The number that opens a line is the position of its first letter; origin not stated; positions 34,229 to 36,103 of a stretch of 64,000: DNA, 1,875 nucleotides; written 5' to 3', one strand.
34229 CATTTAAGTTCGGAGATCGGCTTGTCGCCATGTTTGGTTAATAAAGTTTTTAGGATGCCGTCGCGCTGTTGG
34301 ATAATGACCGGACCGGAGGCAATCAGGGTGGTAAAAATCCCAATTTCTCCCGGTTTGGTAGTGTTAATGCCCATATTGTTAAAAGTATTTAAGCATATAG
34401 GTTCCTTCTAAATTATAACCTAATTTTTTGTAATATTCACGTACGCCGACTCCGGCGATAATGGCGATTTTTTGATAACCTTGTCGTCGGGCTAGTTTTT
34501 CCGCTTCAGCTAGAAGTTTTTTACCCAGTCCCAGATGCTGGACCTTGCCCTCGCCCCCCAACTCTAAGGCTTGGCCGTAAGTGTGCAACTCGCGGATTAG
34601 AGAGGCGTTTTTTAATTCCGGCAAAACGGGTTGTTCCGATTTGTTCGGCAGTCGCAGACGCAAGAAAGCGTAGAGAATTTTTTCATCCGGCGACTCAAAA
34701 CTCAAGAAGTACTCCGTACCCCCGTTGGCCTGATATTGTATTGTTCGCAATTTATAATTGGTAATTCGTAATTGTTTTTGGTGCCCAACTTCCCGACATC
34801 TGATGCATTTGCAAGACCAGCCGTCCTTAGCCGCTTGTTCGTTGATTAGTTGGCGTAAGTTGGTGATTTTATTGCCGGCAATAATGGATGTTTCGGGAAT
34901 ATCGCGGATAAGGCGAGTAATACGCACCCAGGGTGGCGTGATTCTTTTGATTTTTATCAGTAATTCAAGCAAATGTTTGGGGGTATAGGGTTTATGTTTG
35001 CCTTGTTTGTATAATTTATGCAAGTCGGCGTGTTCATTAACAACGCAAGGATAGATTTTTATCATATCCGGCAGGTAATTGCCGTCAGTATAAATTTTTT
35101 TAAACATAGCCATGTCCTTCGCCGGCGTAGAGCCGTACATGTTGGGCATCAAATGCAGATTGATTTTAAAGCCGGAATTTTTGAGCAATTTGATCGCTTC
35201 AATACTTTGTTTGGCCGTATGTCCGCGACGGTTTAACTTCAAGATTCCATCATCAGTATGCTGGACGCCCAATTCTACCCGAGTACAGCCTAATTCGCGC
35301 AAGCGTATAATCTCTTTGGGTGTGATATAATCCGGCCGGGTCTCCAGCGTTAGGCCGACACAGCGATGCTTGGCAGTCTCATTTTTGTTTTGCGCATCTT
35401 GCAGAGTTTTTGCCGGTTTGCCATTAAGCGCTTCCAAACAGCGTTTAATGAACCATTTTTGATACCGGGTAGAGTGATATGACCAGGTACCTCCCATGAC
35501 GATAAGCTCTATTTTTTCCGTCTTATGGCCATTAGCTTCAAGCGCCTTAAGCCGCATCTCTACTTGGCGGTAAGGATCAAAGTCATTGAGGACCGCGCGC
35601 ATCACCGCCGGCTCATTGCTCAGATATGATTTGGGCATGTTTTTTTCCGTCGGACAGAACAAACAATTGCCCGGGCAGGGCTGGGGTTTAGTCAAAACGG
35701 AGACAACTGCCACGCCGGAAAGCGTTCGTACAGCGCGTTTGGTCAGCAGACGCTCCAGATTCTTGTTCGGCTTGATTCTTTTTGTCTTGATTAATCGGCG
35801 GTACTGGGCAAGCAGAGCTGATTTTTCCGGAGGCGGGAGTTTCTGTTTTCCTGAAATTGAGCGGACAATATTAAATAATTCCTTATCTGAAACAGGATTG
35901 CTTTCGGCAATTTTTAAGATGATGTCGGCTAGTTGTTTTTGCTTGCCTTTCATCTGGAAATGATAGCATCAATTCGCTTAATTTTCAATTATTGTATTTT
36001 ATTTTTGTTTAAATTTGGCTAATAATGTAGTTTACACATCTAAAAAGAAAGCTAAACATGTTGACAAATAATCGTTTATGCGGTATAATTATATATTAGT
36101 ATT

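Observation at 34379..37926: Eukaryote/archaea-type wobble-uridine pathway: Elp3 divergent from a Trm9/ALKBH8-like methyltransferase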

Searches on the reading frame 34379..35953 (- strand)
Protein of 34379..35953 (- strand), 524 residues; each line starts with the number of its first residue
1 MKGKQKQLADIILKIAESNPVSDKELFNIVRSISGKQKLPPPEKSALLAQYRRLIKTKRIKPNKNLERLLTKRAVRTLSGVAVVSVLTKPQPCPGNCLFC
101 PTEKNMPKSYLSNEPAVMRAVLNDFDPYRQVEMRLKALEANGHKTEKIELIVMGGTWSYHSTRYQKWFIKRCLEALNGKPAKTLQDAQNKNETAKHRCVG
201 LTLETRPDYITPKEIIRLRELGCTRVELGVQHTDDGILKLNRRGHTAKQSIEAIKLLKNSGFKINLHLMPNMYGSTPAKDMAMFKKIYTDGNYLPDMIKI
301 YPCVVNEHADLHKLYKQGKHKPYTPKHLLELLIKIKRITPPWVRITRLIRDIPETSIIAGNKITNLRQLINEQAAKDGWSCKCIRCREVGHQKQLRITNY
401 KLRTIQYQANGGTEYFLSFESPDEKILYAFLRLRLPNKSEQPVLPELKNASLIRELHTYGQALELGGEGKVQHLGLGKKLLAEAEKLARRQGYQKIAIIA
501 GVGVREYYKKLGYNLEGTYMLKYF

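Call 3: search_protein_families(library=pfam, proteins=[window:34379-35953:-], max_evalue=0.01)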
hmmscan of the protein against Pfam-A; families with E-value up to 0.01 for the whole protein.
window:34379-35953:- (524 aa): 5 families
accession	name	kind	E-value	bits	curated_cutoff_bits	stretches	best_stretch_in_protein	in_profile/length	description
PF16199.10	Radical_SAM_C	-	3.7e-21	75.4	31.9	1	295-373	1-82/85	Radical_SAM C-terminal domain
PF04055.27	Radical_SAM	-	4.6e-19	69.6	29.5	1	93-277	7-156/166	Radical SAM superfamily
PF00583.31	Acetyltransf_1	-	0.00023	21.9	20.7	1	472-513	72-116/116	Acetyltransferase (GNAT) family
PF13673.13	Acetyltransf_10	-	0.0017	18.8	23.6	1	470-514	62-108/128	Acetyltransferase (GNAT) domain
PF13508.13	Acetyltransf_7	-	0.0066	17.2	27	0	471-514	40-83/84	Acetyltransferase (GNAT) domain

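Call 4: search_protein_families(library=ncbifam, proteins=[window:34379-35953:-], max_evalue=0.01)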
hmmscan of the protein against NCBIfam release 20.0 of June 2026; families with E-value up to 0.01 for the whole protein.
window:34379-35953:- (524 aa): 17 families
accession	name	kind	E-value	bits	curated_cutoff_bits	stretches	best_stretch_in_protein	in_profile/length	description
TIGR01211.1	ELP3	subfamily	6.2e-172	572.7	350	1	53-523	38-521/522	tRNA uridine(34) 5-carboxymethylaminomethyl modification radical SAM/GNAT enzyme Elp3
TIGR01212.1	TIGR01212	equivalog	7e-17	61.5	180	1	194-371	105-283/302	tRNA modification radical SAM protein MnmL/YtqA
NF006067.1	PRK08208.1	equivalog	1.8e-10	40.3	380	1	182-317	108-241/427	STM4012 family radical SAM protein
TIGR00539.1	hemN_rel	equivalog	3.9e-09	36.1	205.4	1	197-276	85-165/361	radical SAM family heme chaperone HemW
TIGR03994.1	rSAM_HemZ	equivalog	2.3e-07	30.3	321.4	1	196-283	170-259/401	coproporphyrinogen dehydrogenase HemZ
NF004567.0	PRK05904.1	equivalog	3.2e-07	29.9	355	1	199-272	90-164/353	coproporphyrinogen III oxidase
TIGR04013.1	B12_SAM_MJ_1487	hypoth_equivalog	6.9e-07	28.4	251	1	204-272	246-315/382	TIGR04013 family B12-binding domain/radical SAM domain-containing protein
TIGR01210.1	TIGR01210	equivalog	1.3e-05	24.6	212.15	1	199-339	104-246/313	archaeosine biosynthesis radical SAM protein RaSEA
NF005133.0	PRK06582.1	equivalog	0.00012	21.2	597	1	199-319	98-215/390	coproporphyrinogen III oxidase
TIGR00538.1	hemN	equivalog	0.00035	19.5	324.95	1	199-287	138-223/454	oxygen-independent coproporphyrinogen III oxidase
NF002959.0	PRK03624.1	equivalog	0.00042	20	124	0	460-518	73-134/147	GNAT family acetyltransferase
NF010916.0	PRK14336.1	equivalog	0.00069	18.5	606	1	217-267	226-278/418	tRNA (N6-isopentenyl adenosine(37)-C2)-methylthiotransferase MiaB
NF040546.1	rSAM_CUAEP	equivalog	0.00076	18.3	500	1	215-271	266-322/468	CUAEP/CCAEP-tail radical SAM (seleno)protein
TIGR04107.1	rSAM_HutW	equivalog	0.0015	17.5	400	1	201-322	130-249/419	heme anaerobic degradation radical SAM methyltransferase ChuW/HutW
NF006060.0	PRK08207.1-3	equivalog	0.003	16.4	653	1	205-271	248-315/477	coproporphyrinogen III oxidase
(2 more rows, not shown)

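Call 6: search_solved_structures(query=window:34379-35953:-, max_evalue=0.001)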
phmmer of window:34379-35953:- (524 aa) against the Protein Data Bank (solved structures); distinct sequences matched with E-value up to 0.001: 9.
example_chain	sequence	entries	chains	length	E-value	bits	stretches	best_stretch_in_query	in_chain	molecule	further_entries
6iaz_A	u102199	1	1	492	1.6e-138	465.8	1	53-522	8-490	Histone acetyltransferase, ELP3 family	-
6ia8_A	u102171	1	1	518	3.2e-138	464.7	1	61-522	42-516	Histone acetyltransferase, ELP3 family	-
6iad_A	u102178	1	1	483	3.8e-138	464.5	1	64-522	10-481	Histone acetyltransferase, ELP3 family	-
5l7j_A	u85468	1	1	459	5.9e-126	424.3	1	72-523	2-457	ELP3 family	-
6ia6_A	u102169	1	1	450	1.5e-117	396.5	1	70-523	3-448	ELP3 family, ELP3 family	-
5l7l_A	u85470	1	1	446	2.7e-117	395.7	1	72-523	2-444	ELP3 family, ELP3 family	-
8ptx_C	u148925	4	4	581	8.4e-102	344.6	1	45-523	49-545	Elongator complex protein 3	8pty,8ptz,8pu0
8avg_C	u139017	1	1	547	1.1e-101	344.2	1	58-523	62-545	Elongator complex protein 3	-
6qk7_C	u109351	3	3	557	1.6e-94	320.5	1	64-522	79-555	Elongator complex protein 3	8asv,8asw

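Call 54: find_encoding_contigs(protein=window:34379-35953:-, flank=10000, max_places=4)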
Protein window:34379-35953:- (524 aa): 3 contigs read that carry it; 2 places shown.
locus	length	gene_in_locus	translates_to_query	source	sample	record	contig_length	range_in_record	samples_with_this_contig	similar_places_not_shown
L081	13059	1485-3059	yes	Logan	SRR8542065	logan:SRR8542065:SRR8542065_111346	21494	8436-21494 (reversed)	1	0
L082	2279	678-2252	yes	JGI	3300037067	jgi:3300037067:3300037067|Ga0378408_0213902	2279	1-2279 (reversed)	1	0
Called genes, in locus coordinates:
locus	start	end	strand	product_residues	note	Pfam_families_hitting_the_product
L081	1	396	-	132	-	?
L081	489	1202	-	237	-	-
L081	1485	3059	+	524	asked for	PF04055:Radical_SAM, PF16199:Radical_SAM_C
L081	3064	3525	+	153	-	PF00293:NUDIX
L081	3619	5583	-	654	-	PF13229:Beta_helix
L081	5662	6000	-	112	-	PF00216:Bac_DNA_binding, PF18291:HU-HIG (weak)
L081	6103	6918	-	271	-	PF00149:Metallophos (weak), PF13277:YmdB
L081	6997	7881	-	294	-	PF01435:Peptidase_M48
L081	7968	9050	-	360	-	-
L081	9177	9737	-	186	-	PF04011:LemA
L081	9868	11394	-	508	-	PF12072:RNase_Y_N, PF00013:KH_1, PF22891:KH_PNO1_2nd (weak), PF01966:HD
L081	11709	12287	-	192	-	PF00574:CLP_protease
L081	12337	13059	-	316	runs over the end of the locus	PF01368:DHH, PF02272:DHHA1 (weak)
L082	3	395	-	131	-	?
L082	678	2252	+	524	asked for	PF04055:Radical_SAM, PF16199:Radical_SAM_C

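Call 55: find_homologous_proteins(query=window:34379-35953:-, max_evalue=1e-20)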
Query window:34379-35953:- (524 aa): 8000 proteins with E <= 1e-20 among 8000 candidates; the best 120 are listed.
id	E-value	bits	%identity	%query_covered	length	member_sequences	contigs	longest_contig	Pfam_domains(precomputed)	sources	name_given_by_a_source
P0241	0.0e+0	1193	100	100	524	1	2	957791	PF16199.11,PF04055.28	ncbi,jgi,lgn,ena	ncbi:MAG: tRNA uridine(34) 5-carboxymethylaminomethyl modification radical SAM/GNAT enzyme Elp3 [Pat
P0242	0.0e+0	1026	84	100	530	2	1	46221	PF16199.11,PF04055.28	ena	-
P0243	1.2e-275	933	77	100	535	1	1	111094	PF16199.11,PF04055.28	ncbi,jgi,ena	ncbi:MAG: tRNA uridine(34) 5-carboxymethylaminomethyl modification radical SAM/GNAT enzyme Elp3 [Can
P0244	1.0e-270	917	76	98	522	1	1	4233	PF16199.11,PF04055.28,PF00583.32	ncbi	-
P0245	3.0e-268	909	74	100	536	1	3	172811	PF16199.11,PF04055.28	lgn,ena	-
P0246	5.7e-267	904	75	99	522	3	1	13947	PF16199.11,PF04055.28,PF00583.32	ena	-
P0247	1.7e-266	903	75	98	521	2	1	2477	PF16199.11,PF04055.28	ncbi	-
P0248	2.9e-266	902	74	98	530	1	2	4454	PF16199.11,PF04055.28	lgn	-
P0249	1.6e-265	900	75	100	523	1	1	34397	PF13673.14,PF16199.11,PF04055.28,PF13508.14,PF00583.32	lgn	-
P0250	4.0e-265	898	75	99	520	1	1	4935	PF16199.11,PF04055.28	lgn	-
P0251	2.4e-264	896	75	98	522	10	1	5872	PF16199.11,PF04055.28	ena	-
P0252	1.9e-262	890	72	100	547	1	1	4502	PF16199.11,PF04055.28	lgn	-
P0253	2.6e-261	886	69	100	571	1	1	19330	PF16199.11,PF04055.28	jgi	jgi:elongator complex protein 3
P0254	5.3e-260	881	73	100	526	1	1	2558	PF16199.11,PF04055.28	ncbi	-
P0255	1.1e-258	877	72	99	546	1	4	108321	PF16199.11,PF04055.28,PF00583.32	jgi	-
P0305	8.5e-218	742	60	99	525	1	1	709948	PF16199.11,PF04055.28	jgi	jgi:elongator complex protein 3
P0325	2.8e-202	691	59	99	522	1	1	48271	PF16199.11,PF04055.28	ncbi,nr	ncbi:tRNA uridine(34) 5-carboxymethylaminomethyl modification radical SAM/GNAT enzyme Elp3 [Candidat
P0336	4.7e-201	687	59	98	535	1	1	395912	PF16199.11,PF04055.28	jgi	jgi:elongator complex protein 3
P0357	1.0e-196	673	57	99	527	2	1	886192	PF16199.11,PF04055.28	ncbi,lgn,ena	-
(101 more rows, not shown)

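Call 56: list_cluster_members(proteins=[window:34379-35953:-, window:37042-37926:+, window:36197-36949:+])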
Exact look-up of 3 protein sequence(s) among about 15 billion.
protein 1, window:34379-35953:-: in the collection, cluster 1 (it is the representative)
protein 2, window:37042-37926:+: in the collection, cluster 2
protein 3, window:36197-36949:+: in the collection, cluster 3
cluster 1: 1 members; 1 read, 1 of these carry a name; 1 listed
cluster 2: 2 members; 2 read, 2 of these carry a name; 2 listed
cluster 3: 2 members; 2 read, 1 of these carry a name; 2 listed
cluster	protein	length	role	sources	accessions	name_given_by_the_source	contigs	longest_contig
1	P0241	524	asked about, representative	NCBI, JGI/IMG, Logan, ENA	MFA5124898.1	MAG: tRNA uridine(34) 5-carboxymethylaminomethyl modification radical SAM/GNAT enzyme ... | elongator complex protein 3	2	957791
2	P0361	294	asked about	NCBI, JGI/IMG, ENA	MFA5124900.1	MAG: class I SAM-dependent methyltransferase [Patescibacteria group bacterium]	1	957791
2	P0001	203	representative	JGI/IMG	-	SAM-dependent methyltransferase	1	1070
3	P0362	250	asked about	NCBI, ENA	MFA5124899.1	MAG: hypothetical protein WC473_03730 [Patescibacteria group bacterium]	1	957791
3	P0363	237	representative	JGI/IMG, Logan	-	-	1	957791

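Call 60: find_encoding_contigs(protein=P0305, flank=4000, max_places=1)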
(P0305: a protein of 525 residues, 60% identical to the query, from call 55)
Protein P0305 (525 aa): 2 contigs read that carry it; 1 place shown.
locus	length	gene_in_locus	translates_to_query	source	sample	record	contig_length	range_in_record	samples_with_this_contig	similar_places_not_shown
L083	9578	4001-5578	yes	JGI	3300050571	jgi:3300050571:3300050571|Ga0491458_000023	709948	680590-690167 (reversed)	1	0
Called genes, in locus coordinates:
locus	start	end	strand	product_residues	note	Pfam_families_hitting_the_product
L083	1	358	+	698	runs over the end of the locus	PF00753:Lactamase_B, PF12706:Lactamase_B_2 (weak), PF22505:RNase_J_b_CASP, PF17770:RNase_J_C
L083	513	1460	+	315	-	PF00579:tRNA-synt_1b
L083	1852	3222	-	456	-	PF02878:PGM_PMM_I, PF02879:PGM_PMM_II, PF02880:PGM_PMM_III, PF00408:PGM_PMM_IV (weak)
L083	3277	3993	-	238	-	PF05401:NodS, PF00891:Methyltransf_2 (weak), PF13489:Methyltransf_23, PF13847:Methyltransf_31, PF08241:Methyltransf_11, PF08242:Methyltransf_12, PF13649:Methyltransf_25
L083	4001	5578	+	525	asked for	PF04055:Radical_SAM, PF16199:Radical_SAM_C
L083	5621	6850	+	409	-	PF00464:SHMT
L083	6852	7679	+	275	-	PF00763:THF_DHG_CYH, PF02882:THF_DHG_CYH_C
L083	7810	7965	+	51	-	-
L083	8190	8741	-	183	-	PF00929:RNase_T, PF13482:RNase_H_2 (faint)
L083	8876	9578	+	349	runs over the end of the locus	PF01926:MMR_HSR1, PF02421:FeoB_N, PF06071:YchF-GTPase_C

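Call 61: find_encoding_contigs(protein=P0336, flank=4000, max_places=1)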
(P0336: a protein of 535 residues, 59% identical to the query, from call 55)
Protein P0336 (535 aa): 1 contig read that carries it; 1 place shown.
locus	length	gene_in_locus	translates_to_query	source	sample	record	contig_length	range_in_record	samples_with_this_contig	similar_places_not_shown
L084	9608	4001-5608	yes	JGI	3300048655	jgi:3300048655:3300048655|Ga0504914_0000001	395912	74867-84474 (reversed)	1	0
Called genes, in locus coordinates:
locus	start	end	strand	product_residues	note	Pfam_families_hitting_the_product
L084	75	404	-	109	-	-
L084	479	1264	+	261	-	PF04055:Radical_SAM, PF13353:Fer4_12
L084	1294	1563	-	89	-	PF01541:GIY-YIG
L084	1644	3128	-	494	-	PF01225:Mur_ligase, PF08245:Mur_ligase_M, PF02875:Mur_ligase_C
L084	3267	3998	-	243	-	PF01209:Ubie_methyltran (weak), PF05401:NodS (weak), PF13489:Methyltransf_23, PF07021:MetW (weak), PF13847:Methyltransf_31, PF08241:Methyltransf_11, PF08242:Methyltransf_12, PF13649:Methyltransf_25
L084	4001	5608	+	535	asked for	PF04055:Radical_SAM, PF16199:Radical_SAM_C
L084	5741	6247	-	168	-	-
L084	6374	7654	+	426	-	PF00464:SHMT, PF01212:Beta_elim_lyase (weak)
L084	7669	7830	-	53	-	-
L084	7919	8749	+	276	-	PF00763:THF_DHG_CYH, PF02882:THF_DHG_CYH_C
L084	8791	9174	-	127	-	-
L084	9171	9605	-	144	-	PF13298:LigD_N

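Call 62: find_encoding_contigs(protein=P0357, flank=4000, max_places=1)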
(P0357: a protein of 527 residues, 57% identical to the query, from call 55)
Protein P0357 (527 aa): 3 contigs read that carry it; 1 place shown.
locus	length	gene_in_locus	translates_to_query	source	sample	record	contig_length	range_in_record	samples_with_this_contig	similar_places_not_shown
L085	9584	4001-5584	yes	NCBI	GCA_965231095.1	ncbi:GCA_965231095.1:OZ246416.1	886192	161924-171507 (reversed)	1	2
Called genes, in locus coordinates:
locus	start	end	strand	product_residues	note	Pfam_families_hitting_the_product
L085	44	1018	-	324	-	PF01565:FAD_binding_4, PF02873:MurB_C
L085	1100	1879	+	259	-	PF04055:Radical_SAM, PF13353:Fer4_12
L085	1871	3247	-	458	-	PF01225:Mur_ligase, PF08245:Mur_ligase_M, PF02875:Mur_ligase_C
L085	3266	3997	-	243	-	PF01209:Ubie_methyltran, PF13489:Methyltransf_23, PF07021:MetW (weak), PF13847:Methyltransf_31, PF08241:Methyltransf_11, PF08242:Methyltransf_12, PF13649:Methyltransf_25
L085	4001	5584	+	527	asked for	PF04055:Radical_SAM, PF16199:Radical_SAM_C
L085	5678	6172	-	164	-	-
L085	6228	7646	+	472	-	PF00464:SHMT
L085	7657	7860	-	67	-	-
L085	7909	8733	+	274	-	PF00763:THF_DHG_CYH, PF02882:THF_DHG_CYH_C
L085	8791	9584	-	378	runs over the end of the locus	PF01490:Aa_trans, PF03222:Trp_Tyr_perm, PF13520:AA_permease_2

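Call 63: find_encoding_contigs(protein=P0325, flank=4000, max_places=1)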
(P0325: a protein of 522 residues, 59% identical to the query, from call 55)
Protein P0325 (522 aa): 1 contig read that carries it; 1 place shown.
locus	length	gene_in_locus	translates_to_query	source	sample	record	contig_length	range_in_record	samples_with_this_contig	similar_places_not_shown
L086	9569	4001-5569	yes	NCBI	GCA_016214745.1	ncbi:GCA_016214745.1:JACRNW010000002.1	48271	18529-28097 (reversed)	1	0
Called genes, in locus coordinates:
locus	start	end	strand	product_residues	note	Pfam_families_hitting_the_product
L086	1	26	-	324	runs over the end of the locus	PF01565:FAD_binding_4, PF02873:MurB_C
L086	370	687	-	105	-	-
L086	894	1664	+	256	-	PF04055:Radical_SAM, PF13353:Fer4_12 (weak)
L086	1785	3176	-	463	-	PF01225:Mur_ligase, PF08245:Mur_ligase_M, PF02875:Mur_ligase_C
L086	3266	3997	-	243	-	PF01209:Ubie_methyltran (weak), PF05401:NodS (weak), PF13489:Methyltransf_23, PF07021:MetW (weak), PF13847:Methyltransf_31, PF08241:Methyltransf_11, PF08242:Methyltransf_12, PF13649:Methyltransf_25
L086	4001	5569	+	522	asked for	PF04055:Radical_SAM, PF16199:Radical_SAM_C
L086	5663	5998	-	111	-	-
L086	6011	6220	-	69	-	-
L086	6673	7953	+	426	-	PF00464:SHMT, PF01212:Beta_elim_lyase (weak)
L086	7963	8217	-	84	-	-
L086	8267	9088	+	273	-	PF00763:THF_DHG_CYH, PF02882:THF_DHG_CYH_C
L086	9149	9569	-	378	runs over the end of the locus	PF01490:Aa_trans, PF03222:Trp_Tyr_perm, PF13520:AA_permease_2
